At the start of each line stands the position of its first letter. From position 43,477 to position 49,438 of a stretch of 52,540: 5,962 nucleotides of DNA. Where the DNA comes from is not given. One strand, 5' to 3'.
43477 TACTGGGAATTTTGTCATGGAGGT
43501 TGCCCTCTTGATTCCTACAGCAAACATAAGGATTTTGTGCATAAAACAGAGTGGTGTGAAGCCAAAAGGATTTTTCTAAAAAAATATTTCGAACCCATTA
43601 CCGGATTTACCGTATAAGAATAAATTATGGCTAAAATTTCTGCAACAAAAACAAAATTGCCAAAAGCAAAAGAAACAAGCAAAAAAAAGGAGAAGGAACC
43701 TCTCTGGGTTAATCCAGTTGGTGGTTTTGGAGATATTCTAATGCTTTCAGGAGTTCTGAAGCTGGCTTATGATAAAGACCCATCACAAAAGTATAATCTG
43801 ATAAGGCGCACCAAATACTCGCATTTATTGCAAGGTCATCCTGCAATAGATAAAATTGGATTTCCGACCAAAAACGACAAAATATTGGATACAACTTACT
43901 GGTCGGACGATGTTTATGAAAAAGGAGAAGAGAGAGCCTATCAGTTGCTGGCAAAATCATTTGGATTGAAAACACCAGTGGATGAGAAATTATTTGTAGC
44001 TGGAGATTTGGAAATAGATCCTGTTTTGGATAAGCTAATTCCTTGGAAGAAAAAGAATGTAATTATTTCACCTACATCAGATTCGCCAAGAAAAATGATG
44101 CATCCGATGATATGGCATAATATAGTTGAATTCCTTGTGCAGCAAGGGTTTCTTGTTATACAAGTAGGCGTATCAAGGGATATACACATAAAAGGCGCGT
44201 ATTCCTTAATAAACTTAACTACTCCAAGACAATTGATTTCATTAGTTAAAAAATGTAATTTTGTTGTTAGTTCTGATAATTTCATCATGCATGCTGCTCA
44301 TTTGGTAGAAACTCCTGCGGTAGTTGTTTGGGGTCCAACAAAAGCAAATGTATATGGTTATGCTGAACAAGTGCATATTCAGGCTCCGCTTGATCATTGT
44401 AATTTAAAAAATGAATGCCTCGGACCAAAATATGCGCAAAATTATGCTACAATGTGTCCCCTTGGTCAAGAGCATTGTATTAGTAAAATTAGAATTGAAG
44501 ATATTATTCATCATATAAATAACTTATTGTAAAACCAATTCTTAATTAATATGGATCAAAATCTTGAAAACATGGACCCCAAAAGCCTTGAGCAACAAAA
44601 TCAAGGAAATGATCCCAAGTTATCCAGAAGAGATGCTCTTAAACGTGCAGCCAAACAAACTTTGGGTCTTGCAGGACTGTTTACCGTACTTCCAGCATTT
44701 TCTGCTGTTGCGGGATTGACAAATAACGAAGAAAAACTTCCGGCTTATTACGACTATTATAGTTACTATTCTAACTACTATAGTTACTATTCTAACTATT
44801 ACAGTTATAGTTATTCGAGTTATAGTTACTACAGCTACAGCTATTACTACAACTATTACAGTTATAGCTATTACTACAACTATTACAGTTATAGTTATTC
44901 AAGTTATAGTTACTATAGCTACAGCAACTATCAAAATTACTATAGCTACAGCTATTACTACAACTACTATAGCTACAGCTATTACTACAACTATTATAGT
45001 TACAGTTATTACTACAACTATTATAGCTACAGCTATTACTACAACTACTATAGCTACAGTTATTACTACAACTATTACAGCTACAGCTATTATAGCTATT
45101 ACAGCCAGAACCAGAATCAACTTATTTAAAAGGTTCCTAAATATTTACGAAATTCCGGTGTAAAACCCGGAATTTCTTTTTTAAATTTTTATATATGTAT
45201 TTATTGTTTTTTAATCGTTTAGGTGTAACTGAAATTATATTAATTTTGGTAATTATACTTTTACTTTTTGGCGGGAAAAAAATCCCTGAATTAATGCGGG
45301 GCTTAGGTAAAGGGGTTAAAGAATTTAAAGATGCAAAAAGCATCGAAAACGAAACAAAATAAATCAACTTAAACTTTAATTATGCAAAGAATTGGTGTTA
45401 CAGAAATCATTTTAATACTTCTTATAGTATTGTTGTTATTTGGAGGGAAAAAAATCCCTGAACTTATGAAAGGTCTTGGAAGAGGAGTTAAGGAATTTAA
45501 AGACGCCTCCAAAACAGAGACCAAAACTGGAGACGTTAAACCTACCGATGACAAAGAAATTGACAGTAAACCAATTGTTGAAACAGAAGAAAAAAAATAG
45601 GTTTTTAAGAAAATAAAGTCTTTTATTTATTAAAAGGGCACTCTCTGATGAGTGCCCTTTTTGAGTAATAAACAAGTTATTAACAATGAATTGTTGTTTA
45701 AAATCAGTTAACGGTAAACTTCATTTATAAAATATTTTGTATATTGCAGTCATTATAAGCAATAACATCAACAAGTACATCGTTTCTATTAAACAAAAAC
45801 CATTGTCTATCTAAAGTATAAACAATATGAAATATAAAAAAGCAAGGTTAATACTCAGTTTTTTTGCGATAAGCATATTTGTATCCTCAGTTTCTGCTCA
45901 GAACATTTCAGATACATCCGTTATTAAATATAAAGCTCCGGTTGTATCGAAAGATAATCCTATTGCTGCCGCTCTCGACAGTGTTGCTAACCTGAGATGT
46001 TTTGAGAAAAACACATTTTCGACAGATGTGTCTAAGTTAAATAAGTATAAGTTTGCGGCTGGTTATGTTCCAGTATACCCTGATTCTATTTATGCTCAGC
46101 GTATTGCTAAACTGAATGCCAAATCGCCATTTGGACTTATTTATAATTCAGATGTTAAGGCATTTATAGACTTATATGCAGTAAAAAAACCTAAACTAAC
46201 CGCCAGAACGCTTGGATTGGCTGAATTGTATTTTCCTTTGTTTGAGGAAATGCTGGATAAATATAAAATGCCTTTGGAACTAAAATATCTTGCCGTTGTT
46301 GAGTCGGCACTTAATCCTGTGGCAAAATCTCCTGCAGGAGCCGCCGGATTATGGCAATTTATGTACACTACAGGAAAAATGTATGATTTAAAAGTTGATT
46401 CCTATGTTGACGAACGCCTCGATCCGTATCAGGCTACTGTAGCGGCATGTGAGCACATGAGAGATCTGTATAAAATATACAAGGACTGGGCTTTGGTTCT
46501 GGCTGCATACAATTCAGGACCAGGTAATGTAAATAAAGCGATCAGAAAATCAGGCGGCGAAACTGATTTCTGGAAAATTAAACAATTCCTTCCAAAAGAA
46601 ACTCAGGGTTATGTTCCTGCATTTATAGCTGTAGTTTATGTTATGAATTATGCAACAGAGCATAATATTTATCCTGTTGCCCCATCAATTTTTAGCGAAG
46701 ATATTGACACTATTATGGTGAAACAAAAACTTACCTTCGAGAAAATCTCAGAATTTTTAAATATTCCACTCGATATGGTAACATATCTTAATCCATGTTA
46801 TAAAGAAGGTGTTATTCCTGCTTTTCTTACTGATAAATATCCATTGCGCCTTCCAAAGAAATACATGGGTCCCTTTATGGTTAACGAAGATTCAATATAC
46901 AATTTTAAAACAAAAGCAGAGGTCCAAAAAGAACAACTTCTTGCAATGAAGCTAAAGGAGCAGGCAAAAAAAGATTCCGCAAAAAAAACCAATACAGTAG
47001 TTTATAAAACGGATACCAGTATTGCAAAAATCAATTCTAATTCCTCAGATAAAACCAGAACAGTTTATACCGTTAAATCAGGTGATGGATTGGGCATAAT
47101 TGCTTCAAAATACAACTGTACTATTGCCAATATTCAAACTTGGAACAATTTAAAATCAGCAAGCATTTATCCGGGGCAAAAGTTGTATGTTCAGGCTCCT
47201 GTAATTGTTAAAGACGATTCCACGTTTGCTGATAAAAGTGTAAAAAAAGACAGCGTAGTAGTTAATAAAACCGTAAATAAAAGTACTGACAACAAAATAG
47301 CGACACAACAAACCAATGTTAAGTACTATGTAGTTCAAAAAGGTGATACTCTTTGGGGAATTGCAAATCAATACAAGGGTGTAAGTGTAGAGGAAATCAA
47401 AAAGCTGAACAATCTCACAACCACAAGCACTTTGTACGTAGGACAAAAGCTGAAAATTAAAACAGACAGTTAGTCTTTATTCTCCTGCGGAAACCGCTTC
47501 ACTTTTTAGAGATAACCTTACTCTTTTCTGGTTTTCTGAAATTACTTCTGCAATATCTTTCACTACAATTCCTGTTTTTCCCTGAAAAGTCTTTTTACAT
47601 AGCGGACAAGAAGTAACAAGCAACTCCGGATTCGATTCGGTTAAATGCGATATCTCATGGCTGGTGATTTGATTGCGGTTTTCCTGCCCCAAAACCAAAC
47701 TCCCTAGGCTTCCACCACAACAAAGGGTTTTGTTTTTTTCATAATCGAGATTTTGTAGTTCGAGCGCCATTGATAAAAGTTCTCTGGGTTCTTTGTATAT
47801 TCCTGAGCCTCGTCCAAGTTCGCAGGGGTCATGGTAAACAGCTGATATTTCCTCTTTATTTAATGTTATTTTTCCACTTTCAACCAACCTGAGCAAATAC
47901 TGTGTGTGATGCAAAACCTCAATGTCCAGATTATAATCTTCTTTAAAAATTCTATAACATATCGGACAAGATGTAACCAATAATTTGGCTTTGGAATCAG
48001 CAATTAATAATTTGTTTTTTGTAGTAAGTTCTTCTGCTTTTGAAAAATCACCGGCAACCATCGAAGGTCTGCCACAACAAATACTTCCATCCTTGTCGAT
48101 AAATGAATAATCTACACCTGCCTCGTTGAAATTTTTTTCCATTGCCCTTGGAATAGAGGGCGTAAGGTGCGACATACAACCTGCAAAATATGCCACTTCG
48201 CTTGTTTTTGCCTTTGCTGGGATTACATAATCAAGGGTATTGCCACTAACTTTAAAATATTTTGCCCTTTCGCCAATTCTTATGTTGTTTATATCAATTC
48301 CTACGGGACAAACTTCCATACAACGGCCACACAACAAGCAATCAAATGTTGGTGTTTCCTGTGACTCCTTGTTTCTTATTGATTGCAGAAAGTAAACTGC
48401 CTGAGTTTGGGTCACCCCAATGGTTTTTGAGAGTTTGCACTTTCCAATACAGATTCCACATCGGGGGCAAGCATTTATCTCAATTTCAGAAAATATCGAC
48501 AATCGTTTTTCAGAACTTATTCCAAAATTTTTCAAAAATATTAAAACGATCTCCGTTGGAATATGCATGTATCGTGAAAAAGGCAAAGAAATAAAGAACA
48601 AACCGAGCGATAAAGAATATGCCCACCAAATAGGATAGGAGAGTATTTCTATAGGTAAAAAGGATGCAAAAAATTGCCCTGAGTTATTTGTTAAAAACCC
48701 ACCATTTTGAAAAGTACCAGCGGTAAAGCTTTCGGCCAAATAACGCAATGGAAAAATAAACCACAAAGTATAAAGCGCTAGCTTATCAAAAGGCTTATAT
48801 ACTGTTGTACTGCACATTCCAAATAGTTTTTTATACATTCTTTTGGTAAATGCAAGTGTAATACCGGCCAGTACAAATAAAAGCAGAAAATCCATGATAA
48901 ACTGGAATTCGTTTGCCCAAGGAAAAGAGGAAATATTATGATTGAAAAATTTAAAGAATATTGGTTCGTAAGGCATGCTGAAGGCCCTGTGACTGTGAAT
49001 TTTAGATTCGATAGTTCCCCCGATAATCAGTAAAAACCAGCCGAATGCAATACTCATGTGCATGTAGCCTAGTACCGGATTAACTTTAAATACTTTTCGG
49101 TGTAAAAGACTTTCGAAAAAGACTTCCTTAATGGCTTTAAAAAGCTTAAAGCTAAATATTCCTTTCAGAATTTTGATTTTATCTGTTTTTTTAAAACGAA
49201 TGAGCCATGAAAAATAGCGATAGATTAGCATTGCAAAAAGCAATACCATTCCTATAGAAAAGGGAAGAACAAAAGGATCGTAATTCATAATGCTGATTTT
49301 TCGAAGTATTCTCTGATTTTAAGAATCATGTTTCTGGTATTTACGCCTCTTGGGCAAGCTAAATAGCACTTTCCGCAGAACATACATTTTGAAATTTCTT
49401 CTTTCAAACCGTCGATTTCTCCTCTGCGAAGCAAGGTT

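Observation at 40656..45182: Candidate undescribed maturation system: two radical SAM enzymes, a pseudo-rSAM partner and a GT9 glycosyltransferase with a Tat-exported poly-Tyr repeat protein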

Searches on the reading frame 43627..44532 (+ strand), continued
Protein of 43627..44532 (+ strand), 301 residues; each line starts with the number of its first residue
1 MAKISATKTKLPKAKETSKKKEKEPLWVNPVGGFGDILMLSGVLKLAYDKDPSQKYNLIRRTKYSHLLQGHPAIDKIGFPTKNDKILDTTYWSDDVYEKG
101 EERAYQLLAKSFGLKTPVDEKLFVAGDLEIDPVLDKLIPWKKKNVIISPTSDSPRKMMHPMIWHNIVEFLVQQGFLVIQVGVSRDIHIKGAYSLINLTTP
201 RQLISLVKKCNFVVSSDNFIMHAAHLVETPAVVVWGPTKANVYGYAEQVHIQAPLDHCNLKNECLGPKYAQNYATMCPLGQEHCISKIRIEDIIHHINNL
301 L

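Call 60: fold_search(model_id=the predicted structure, library=pdb)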
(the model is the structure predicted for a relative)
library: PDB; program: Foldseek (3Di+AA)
matches with E <= 10: 1599; with E <= 0.001: 35
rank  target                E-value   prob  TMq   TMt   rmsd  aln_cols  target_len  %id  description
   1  3tov_A                9.2e-12  1.00  0.64  0.56   8.7       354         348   12  The crystal structure of the glycosyl transferase family 9 from Veillonella parvula DSM 2008 (released 2011-09-21)
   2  1psw                  8.2e-11  1.00  0.59  0.54   9.4       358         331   12  Structure of E. coli ADP-heptose lps heptosyltransferase II (released 2003-07-08)
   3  2h1h_A                2.2e-10  1.00  0.62  0.59   5.3       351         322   11  E. coli heptosyltransferase WaaC with ADP-2-deoxy-2-fluoro heptose (released 2007-05-22)
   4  3tov_B                3.3e-10  1.00  0.64  0.57   7.8       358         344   12  The crystal structure of the glycosyl transferase family 9 from Veillonella parvula DSM 2008 (released 2011-09-21)
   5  2h1f_A                3.3e-10  1.00  0.60  0.57   5.9       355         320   12  E. coli heptosyltransferase WaaC with ADP (released 2007-05-22)
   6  2gt1_A                5.9e-10  1.00  0.59  0.56   6.8       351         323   11  E. coli heptosyltransferase WaaC. (released 2007-05-01)
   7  4rap_B                1.1e-09  1.00  0.70  0.56   4.4       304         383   15  Crystal structure of bacterial iron-containing dodecameric glycosyltransferase TibC from enterotoxigenic E.coli H10407 (released 2014-10-29)
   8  4rap_G                1.4e-09  1.00  0.70  0.56   4.1       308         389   15  Crystal structure of bacterial iron-containing dodecameric glycosyltransferase TibC from enterotoxigenic E.coli H10407 (released 2014-10-29)
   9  4rap_D                2.1e-09  1.00  0.65  0.53   5.5       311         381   14  Crystal structure of bacterial iron-containing dodecameric glycosyltransferase TibC from enterotoxigenic E.coli H10407 (released 2014-10-29)
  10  4rap_H                2.2e-09  1.00  0.66  0.53   4.7       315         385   16  Crystal structure of bacterial iron-containing dodecameric glycosyltransferase TibC from enterotoxigenic E.coli H10407 (released 2014-10-29)
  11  4rap_C                2.8e-09  1.00  0.70  0.56   4.3       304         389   15  Crystal structure of bacterial iron-containing dodecameric glycosyltransferase TibC from enterotoxigenic E.coli H10407 (released 2014-10-29)
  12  2h1h_B                3.5e-09  1.00  0.57  0.55   6.1       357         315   12  E. coli heptosyltransferase WaaC with ADP-2-deoxy-2-fluoro heptose (released 2007-05-22)
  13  2gt1_B                3.5e-09  1.00  0.56  0.56   6.8       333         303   12  E. coli heptosyltransferase WaaC. (released 2007-05-01)
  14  4rap_J                3.8e-09  1.00  0.70  0.56   4.3       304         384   15  Crystal structure of bacterial iron-containing dodecameric glycosyltransferase TibC from enterotoxigenic E.coli H10407 (released 2014-10-29)
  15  4rap_E                3.8e-09  1.00  0.68  0.54   4.5       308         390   16  Crystal structure of bacterial iron-containing dodecameric glycosyltransferase TibC from enterotoxigenic E.coli H10407 (released 2014-10-29)
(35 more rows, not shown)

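Call 91: search_protein_families(library=pfam, proteins=[L023:8336-9772:+], max_evalue=0.001)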
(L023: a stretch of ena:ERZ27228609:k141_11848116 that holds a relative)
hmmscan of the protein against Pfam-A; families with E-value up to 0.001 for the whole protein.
L023:8336-9772:+ (478 aa): 2 families
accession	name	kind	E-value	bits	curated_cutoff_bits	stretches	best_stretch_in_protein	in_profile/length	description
PF04055.27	Radical_SAM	-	1.6e-13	51.6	29.5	1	187-344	1-165/166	Radical SAM superfamily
PF02310.24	B12-binding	-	7.5e-11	42.4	32.1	1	44-127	40-120/121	B12 binding domain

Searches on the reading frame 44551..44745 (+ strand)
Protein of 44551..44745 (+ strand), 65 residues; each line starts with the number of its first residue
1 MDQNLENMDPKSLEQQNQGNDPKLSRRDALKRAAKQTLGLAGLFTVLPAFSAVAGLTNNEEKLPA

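Call 73: search_protein_families(library=pfam, proteins=[window:44551-44745:+], max_evalue=10)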
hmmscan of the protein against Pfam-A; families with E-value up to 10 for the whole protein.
seq(65 aa): 0 families

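Call 74: search_protein_families(library=ncbifam, proteins=[window:44551-44745:+], max_evalue=10)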
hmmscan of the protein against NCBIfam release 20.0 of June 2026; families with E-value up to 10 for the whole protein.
seq(65 aa): 1 family
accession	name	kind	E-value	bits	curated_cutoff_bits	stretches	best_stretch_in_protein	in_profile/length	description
TIGR01409.1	TAT_signal_seq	domain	0.27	11.7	16.7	1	24-47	1-21/29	twin-arginine translocation signal domain-containing protein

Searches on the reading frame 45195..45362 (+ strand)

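Call 3: search_protein_families(library=ncbifam, proteins=[window:45195-45362:+], max_evalue=0.01)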
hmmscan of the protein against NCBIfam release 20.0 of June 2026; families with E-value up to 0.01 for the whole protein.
window:45195-45362:+ (55 aa): 21 families
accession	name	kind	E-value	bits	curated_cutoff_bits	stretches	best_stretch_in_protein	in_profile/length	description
TIGR01411.1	tatAE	subfamily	1.2e-18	66.4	53.9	1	9-48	2-41/47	twin-arginine translocase TatA/TatE family subunit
NF011430.0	PRK14861.1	subfamily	3.7e-15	55.1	62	1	6-48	2-44/61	twin arginine translocase protein A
NF047942.1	TatA_Rickett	exception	4.2e-12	45.5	90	1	9-46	3-40/45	twin-arginine translocase TatA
NF011429.0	PRK14857.1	equivalog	1.3e-11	44.8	77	1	9-53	6-51/91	TatA/E family twin arginine-targeting protein translocase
NF002402.0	PRK01470.1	equivalog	8.7e-11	41.2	71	1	11-48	5-42/53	twin arginine translocase protein A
NF001854.0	PRK00575.1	equivalog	7.9e-10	39.3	72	1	8-54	3-50/94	Sec-independent protein translocase subunit TatA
NF001940.0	PRK00720.1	equivalog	4.3e-09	36.3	83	1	11-49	6-44/78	twin-arginine translocase TatA/TatE family subunit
NF002813.0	PRK02958.1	equivalog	2.8e-08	33.8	83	1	10-49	5-44/73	Sec-independent protein translocase subunit TatA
NF002500.0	PRK01833.1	equivalog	2.4e-07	31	115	1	11-51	6-46/74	Sec-independent protein translocase subunit TatA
NF003396.0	PRK04598.1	equivalog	6.7e-07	29.6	121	1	11-54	6-49/81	Sec-independent protein translocase subunit TatA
NF003393.0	PRK04561.1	equivalog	8e-07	28.9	104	1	14-52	9-45/75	twin arginine translocase protein A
NF002922.0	PRK03554.1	equivalog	3.7e-06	27.4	125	1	11-52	6-47/89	Sec-independent protein translocase subunit TatA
TIGR01410.1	tatB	equivalog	7.4e-06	26.4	56.5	1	9-47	3-41/80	Sec-independent protein translocase protein TatB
NF002448.0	PRK01614.1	equivalog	2.4e-05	24.5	83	1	9-53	4-48/85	Sec-independent protein translocase subunit TatA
NF002960.0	PRK03625.1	equivalog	3.6e-05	23.9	92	1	9-49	4-44/67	twin-arginine translocase subunit TatE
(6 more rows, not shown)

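Call 4: search_protein_families(library=pfam, proteins=[window:45195-45362:+], max_evalue=0.01)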
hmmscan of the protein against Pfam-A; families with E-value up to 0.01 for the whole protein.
window:45195-45362:+ (55 aa): 1 family
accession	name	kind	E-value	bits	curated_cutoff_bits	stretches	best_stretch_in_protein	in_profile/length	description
PF02416.21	TatA_B_E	-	2e-16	59.4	21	1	9-50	1-42/53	mttA/Hcf106 family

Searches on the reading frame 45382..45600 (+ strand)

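Call 3: search_protein_families(library=ncbifam, proteins=[window:45382-45600:+], max_evalue=0.01)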
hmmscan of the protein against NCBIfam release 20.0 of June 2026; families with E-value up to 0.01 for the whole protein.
window:45382-45600:+ (72 aa): 20 families
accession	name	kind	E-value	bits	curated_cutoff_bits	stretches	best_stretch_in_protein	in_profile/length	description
TIGR01411.1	tatAE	subfamily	4e-18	64.7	53.9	1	4-48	2-46/47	twin-arginine translocase TatA/TatE family subunit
NF011430.0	PRK14861.1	subfamily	9.2e-17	60.3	62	1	1-47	2-48/61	twin arginine translocase protein A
NF047942.1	TatA_Rickett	exception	4.7e-12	45.4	90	1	4-44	3-43/45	twin-arginine translocase TatA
NF011429.0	PRK14857.1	equivalog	6.7e-12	45.7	77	1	4-45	6-47/91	TatA/E family twin arginine-targeting protein translocase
NF002402.0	PRK01470.1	equivalog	2.8e-11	42.8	71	1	6-51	5-50/53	twin arginine translocase protein A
NF002813.0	PRK02958.1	equivalog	2.9e-11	43.4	83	1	4-71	4-68/73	Sec-independent protein translocase subunit TatA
NF001940.0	PRK00720.1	equivalog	2.7e-10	40.2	83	1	5-69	5-69/78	twin-arginine translocase TatA/TatE family subunit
NF002500.0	PRK01833.1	equivalog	8.1e-09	35.7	115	1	1-63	1-64/74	Sec-independent protein translocase subunit TatA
NF001854.0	PRK00575.1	equivalog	3.1e-08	34.2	72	1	3-46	3-46/94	Sec-independent protein translocase subunit TatA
NF003393.0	PRK04561.1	equivalog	5e-08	32.7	104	1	9-51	9-51/75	twin arginine translocase protein A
NF003396.0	PRK04598.1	equivalog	2.4e-07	31.1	121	1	2-64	2-62/81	Sec-independent protein translocase subunit TatA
NF002922.0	PRK03554.1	equivalog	4.1e-07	30.5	125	1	2-68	2-67/89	Sec-independent protein translocase subunit TatA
NF002960.0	PRK03625.1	equivalog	7.6e-07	29.3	92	1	1-59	1-57/67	twin-arginine translocase subunit TatE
NF001681.0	PRK00442.1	equivalog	3.3e-06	27.8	102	1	9-67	9-65/92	twin-arginine translocase TatA/TatE family subunit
NF002448.0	PRK01614.1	equivalog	9.6e-06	25.8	83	1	1-68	1-69/85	Sec-independent protein translocase subunit TatA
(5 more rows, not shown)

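Call 4: search_protein_families(library=pfam, proteins=[window:45382-45600:+], max_evalue=0.01)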
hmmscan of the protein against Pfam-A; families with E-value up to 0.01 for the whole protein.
window:45382-45600:+ (72 aa): 1 family
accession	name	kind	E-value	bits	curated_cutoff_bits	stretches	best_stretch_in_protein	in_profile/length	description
PF02416.21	TatA_B_E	-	1.9e-17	62.7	21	1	4-49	1-46/53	mttA/Hcf106 family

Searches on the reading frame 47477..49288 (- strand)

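Call 49: search_protein_families(library=pfam, proteins=[window:47477-49288:-], max_evalue=0.001)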
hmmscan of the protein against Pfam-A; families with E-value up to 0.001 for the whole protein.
window:47477-49288:- (603 aa): 6 families
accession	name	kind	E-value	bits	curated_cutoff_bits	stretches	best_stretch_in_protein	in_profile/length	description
PF02754.22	CCG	-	4.9e-23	81.5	20.6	2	484-568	2-84/85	Cysteine-rich domain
PF13183.11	Fer4_8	-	2.5e-07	31.6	27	1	271-331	2-68/68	4Fe-4S dicluster domain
PF13534.11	Fer4_17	-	4.9e-06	27.4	22.2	1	273-332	1-61/61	4Fe-4S dicluster domain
PF13187.11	Fer4_9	-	4.4e-05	23.9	27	1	273-330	1-50/52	4Fe-4S dicluster domain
PF12838.12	Fer4_7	-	6.2e-05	23.8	27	1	274-331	2-52/52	4Fe-4S dicluster domain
PF13746.11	Fer4_18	-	0.00013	22.6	27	1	306-335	50-79/114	4Fe-4S dicluster domain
